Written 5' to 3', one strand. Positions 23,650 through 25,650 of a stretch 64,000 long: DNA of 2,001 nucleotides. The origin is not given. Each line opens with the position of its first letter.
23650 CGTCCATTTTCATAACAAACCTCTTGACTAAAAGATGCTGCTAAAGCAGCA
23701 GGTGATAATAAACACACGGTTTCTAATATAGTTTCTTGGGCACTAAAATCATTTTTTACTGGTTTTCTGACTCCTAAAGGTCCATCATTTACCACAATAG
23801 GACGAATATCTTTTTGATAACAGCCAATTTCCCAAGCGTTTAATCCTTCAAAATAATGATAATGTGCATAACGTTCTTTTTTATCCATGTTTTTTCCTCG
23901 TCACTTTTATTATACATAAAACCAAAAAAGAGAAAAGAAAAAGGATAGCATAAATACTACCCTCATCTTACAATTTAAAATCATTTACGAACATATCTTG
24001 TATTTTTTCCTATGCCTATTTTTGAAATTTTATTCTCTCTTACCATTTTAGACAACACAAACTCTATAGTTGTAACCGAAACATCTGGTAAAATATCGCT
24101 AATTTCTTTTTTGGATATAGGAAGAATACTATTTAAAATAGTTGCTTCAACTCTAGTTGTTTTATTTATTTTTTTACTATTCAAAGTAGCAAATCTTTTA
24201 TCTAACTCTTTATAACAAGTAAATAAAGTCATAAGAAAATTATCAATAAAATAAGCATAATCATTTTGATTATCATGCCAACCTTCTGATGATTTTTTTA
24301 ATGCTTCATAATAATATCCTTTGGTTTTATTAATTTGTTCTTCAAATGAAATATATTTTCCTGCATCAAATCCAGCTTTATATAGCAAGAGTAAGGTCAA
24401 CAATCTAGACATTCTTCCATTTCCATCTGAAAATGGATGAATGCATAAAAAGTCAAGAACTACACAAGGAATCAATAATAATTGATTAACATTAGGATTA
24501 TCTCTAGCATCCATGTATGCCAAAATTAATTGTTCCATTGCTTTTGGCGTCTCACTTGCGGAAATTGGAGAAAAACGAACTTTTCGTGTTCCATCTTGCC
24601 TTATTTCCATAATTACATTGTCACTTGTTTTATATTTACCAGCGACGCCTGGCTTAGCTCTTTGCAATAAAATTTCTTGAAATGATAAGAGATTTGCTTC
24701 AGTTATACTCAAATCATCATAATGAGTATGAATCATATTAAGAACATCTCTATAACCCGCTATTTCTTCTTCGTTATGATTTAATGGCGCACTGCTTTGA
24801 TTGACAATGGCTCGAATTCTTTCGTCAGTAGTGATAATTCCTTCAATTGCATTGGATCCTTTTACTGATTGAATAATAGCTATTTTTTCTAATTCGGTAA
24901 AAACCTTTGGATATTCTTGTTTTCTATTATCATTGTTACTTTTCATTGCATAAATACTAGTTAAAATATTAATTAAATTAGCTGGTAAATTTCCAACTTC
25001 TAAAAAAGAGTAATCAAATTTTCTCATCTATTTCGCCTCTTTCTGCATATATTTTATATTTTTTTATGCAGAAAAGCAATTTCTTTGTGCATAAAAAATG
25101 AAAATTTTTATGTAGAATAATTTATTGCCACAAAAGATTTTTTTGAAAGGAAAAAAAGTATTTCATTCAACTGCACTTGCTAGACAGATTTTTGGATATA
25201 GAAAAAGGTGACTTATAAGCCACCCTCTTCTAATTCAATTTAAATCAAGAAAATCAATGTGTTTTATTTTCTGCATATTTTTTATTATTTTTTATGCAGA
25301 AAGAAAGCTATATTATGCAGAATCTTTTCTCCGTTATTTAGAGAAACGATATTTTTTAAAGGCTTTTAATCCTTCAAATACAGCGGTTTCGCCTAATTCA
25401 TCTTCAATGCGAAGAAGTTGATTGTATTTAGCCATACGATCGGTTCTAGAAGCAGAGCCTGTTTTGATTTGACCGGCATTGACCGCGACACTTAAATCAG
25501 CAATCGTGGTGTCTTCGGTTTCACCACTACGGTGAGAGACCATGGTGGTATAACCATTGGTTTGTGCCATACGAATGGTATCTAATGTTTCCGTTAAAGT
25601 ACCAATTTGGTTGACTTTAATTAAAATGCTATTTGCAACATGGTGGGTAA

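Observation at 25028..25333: Auto-inhibited Fic protein gene flanked by two identical-architecture 33-bp palindromic elements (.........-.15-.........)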

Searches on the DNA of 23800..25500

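Call 57: search_rna_families(source=window, start=23800, end=25500, threshold=evalue, max_evalue=1)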
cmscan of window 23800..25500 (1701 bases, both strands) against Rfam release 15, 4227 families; matches with E-value up to 1: 1.
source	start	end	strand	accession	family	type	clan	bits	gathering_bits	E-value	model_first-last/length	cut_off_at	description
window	25186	25307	-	RF03532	SQ2397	Cis-reg;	-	21.9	100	0.42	1-243/243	no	Cis-regulator of HTH transcription factor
